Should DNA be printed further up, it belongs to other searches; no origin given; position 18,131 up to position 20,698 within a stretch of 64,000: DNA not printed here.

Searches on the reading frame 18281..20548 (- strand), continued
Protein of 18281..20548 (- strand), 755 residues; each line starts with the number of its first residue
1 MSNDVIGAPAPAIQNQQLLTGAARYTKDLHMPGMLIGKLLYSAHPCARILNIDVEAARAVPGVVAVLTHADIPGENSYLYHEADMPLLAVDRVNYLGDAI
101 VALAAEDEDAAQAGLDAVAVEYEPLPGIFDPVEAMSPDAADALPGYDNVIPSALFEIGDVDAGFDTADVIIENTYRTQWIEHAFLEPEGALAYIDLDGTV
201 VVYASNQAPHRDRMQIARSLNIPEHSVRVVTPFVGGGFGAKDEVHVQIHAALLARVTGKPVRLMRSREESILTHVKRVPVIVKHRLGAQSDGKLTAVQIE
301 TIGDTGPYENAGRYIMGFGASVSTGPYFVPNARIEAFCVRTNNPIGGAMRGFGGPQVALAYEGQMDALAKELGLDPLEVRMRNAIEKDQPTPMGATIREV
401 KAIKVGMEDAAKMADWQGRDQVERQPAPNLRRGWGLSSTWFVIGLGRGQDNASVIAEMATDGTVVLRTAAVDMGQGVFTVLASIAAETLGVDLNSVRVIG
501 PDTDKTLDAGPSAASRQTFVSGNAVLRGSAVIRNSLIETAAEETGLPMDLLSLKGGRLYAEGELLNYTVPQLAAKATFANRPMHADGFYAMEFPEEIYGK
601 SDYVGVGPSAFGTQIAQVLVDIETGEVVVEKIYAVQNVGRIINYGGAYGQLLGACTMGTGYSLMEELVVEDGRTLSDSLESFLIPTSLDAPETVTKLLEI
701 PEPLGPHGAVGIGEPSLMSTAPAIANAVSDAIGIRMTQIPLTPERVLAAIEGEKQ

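Call 28: search_solved_structures(query=window:18281-20548:-, max_evalue=1e-70, show_alignments=4)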
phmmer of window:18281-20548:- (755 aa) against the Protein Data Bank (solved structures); distinct sequences matched with E-value up to 1e-70: 8.
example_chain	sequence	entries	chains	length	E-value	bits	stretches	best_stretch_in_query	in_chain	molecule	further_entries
1rm6_A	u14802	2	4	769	3.1e-105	356.4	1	5-752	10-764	4-hydroxybenzoyl-CoA reductase alpha subunit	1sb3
3hrd_A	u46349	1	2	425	1.8e-94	320.8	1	5-397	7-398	Nicotinate dehydrogenase large molybdopterin subunit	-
8uem_A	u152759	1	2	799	6.1e-76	259.5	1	16-753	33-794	Carbon monoxide dehydrogenase (Large chain), CoxL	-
1jro_B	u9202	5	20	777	4.6e-73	250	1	6-751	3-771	xanthine dehydrogenase, chain B | XANTHINE DEHYDROGENASE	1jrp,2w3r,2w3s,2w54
2w55_B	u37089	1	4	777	7.1e-73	249.4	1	6-751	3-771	XANTHINE DEHYDROGENASE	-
1dgj_A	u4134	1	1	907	9.2e-73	249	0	17-526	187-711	ALDEHYDE OXIDOREDUCTASE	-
7dqx_A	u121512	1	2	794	4.4e-72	246.8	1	13-752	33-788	6-hydroxypseudooxynicotine dehydrogenase complex subunit gamma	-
1sij_A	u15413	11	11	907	7e-72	246.1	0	19-751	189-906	Aldehyde oxidoreductase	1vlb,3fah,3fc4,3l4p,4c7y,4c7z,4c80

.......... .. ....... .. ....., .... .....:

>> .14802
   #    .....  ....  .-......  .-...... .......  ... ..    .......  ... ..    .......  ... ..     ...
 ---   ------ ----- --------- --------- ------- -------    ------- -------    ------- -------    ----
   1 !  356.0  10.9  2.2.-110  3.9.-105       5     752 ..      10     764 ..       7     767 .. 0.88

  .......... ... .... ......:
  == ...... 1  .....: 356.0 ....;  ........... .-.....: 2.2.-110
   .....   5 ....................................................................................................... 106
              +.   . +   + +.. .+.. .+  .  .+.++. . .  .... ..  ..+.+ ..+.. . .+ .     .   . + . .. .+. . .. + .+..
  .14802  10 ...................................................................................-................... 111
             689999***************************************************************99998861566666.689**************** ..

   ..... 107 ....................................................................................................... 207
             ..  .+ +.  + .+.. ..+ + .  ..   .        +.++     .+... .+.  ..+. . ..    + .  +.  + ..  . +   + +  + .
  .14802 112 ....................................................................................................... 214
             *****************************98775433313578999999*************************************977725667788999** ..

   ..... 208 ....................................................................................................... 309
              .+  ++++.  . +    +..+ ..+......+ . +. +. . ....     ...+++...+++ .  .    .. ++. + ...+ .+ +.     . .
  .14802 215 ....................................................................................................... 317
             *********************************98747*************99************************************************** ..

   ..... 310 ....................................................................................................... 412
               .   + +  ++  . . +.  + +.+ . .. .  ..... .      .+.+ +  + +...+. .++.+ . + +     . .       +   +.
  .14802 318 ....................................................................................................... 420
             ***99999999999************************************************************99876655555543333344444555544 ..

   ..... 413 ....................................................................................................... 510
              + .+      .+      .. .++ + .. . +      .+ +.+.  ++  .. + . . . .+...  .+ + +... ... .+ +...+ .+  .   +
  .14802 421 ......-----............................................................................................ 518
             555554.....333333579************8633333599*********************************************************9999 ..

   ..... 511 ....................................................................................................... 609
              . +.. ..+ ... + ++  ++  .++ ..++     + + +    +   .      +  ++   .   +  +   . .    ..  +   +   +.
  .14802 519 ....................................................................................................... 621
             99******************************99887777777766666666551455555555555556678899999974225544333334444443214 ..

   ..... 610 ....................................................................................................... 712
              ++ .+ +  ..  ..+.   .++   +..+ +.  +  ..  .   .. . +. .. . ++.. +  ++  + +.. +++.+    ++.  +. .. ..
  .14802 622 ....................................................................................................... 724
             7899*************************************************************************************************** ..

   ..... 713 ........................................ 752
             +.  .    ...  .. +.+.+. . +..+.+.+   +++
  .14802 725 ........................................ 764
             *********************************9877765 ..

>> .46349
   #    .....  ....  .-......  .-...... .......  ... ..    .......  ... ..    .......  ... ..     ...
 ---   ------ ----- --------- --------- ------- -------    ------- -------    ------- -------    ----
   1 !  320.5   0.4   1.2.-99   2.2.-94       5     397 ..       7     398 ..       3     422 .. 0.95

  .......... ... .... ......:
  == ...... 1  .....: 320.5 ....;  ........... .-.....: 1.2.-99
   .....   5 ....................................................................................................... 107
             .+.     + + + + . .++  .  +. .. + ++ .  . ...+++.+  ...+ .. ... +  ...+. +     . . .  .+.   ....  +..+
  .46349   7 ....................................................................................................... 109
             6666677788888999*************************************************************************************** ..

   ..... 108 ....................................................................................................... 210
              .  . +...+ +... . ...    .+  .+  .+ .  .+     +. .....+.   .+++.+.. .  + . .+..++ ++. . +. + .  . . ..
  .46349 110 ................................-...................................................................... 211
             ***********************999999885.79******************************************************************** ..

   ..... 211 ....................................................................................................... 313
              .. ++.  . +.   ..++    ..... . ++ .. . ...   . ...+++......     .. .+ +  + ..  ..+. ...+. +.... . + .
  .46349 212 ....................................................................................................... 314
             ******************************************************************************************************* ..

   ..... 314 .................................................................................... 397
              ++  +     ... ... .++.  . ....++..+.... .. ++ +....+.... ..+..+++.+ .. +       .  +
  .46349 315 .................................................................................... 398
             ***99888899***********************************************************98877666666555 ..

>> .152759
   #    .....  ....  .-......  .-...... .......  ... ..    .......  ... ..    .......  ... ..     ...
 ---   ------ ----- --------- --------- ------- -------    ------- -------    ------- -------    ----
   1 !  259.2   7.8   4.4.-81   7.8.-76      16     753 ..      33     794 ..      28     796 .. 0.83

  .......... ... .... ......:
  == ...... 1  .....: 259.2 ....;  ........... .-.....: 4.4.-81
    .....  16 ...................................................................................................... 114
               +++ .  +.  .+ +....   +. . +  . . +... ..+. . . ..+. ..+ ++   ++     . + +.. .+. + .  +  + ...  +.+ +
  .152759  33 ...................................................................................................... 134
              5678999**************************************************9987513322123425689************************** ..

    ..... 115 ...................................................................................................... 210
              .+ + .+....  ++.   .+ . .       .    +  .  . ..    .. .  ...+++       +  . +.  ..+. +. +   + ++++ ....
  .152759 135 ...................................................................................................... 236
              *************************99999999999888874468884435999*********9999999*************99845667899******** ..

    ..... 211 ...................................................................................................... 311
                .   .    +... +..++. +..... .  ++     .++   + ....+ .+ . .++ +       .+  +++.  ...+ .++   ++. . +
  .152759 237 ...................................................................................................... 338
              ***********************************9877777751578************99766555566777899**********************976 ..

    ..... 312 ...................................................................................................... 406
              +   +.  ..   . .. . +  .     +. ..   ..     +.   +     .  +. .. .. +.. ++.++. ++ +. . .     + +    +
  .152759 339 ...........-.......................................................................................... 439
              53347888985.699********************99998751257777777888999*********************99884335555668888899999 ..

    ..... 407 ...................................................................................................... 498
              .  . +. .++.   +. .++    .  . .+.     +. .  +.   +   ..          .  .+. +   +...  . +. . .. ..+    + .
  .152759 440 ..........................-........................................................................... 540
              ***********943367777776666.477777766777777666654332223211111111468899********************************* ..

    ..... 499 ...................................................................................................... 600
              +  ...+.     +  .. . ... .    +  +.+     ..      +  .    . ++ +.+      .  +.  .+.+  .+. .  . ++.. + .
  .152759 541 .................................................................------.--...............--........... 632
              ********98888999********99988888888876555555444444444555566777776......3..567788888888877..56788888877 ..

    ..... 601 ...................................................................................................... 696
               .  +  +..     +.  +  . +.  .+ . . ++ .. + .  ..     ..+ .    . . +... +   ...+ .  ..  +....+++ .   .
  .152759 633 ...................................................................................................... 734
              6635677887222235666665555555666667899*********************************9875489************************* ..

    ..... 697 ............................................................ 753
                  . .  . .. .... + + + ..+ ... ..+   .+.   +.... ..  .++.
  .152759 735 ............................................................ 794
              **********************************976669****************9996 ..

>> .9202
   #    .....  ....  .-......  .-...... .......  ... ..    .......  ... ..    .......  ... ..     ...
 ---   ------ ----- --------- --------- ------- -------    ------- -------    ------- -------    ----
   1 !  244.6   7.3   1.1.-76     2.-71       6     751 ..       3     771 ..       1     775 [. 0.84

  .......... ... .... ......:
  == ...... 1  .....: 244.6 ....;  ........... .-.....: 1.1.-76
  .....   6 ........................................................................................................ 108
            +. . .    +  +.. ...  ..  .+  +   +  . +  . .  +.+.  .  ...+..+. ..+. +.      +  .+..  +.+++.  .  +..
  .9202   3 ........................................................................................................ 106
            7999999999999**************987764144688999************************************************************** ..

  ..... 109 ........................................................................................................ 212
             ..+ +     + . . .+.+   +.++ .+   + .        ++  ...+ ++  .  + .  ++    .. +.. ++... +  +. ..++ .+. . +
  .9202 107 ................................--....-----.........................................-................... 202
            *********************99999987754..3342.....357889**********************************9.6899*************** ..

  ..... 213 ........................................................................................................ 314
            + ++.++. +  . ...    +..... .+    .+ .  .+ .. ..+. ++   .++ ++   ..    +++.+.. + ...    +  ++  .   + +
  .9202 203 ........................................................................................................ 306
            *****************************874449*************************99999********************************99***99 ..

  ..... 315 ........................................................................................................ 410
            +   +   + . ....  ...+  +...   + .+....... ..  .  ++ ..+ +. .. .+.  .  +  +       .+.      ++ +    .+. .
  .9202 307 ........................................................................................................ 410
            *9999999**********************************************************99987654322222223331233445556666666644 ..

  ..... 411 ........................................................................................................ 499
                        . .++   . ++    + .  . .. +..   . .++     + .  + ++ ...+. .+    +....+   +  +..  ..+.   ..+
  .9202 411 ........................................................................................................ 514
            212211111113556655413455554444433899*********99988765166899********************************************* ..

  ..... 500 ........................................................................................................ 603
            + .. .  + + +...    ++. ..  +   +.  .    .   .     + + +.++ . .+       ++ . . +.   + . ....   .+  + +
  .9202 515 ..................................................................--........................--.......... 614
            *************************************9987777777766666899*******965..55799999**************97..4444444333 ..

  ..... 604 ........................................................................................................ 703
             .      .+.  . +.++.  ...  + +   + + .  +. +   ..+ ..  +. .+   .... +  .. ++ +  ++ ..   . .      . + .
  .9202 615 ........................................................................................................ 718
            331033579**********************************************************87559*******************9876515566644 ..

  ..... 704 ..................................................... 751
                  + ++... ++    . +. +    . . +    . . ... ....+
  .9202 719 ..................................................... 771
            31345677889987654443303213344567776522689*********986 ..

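Call 57: find_homologous_proteins(query=window:18281-20548:-, max_evalue=1e-50)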
Query window:18281-20548:- (755 aa): 5769 proteins with E <= 1e-50 among 8000 candidates; the best 120 are listed.
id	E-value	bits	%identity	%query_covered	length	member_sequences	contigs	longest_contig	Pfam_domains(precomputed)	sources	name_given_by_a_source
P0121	0.0e+0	1673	100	100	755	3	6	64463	PF02738.24,PF20256.4,PF01315.28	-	-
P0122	0.0e+0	1536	90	100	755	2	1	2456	PF02738.24,PF20256.4,PF01315.28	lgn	-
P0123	0.0e+0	1523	90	100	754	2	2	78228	PF02738.24,PF20256.4,PF01315.28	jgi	-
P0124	0.0e+0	1515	89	100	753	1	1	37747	PF02738.24,PF20256.4,PF01315.28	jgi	jgi:CO/xanthine dehydrogenase Mo-binding subunit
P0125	0.0e+0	1503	88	100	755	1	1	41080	PF02738.24,PF20256.4,PF01315.28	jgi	jgi:CO/xanthine dehydrogenase Mo-binding subunit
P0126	0.0e+0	1480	87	100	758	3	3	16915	PF02738.24,PF20256.4,PF01315.28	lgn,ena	-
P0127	0.0e+0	1474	87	100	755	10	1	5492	PF02738.24,PF20256.4,PF01315.28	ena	-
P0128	0.0e+0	1381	81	100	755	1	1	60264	PF02738.24,PF20256.4,PF01315.28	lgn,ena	-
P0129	0.0e+0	1346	77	100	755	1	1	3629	PF02738.24,PF20256.4,PF01315.28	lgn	-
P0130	0.0e+0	1321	77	100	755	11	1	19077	PF02738.24,PF20256.4,PF01315.28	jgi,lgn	-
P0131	0.0e+0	1305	76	100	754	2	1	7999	PF02738.24,PF20256.4,PF01315.28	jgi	jgi:CO/xanthine dehydrogenase Mo-binding subunit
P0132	0.0e+0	1301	76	100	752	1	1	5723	PF02738.24,PF20256.4,PF01315.28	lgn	-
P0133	0.0e+0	1287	75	100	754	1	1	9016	PF02738.24,PF20256.4,PF01315.28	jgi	jgi:CO/xanthine dehydrogenase Mo-binding subunit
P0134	0.0e+0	1278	74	100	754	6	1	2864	PF02738.24,PF20256.4,PF01315.28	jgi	jgi:CO/xanthine dehydrogenase Mo-binding subunit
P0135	0.0e+0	1274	74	100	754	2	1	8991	PF02738.24,PF20256.4,PF01315.28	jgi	jgi:CO/xanthine dehydrogenase Mo-binding subunit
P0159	0.0e+0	1076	64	100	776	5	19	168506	PF02738.24,PF20256.4,PF01315.28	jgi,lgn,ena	-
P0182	5.4e-281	952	59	99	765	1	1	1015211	PF02738.24,PF20256.4,PF01315.28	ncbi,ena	-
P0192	1.6e-278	944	57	100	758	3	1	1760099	PF02738.24,PF20256.4,PF01315.28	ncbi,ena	-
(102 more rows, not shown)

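Call 58: find_encoding_contigs(protein=P0159, flank=8000, max_places=1)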
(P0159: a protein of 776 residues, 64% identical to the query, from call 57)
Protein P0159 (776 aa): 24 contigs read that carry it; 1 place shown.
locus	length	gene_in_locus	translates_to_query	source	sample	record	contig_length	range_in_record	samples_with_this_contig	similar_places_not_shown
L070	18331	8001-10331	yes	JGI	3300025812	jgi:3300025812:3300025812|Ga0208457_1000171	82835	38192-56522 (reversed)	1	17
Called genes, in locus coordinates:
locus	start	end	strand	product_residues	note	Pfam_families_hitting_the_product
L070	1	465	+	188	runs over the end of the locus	-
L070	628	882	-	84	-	-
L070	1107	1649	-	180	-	-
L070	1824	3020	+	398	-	PF00465:Fe-ADH, PF13685:Fe-ADH_2, PF25137:ADH_Fe_C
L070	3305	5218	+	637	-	PF01855:POR_N, PF02775:TPP_enzyme_C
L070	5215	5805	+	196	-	PF01558:POR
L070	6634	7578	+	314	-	PF00941:FAD_binding_5, PF03450:CO_deh_flav_C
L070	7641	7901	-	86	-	-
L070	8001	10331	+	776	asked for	PF01315:Ald_Xan_dh_C, PF02738:MoCoBD_1, PF20256:MoCoBD_2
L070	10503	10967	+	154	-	-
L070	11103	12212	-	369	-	-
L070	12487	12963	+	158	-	-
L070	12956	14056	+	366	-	PF00589:Phage_integrase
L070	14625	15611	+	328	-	PF00589:Phage_integrase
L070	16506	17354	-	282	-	PF04016:DUF364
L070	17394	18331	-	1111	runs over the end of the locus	PF13289:SIR2_2, PF05729:NACHT (weak), PF03781:FGE-sulfatase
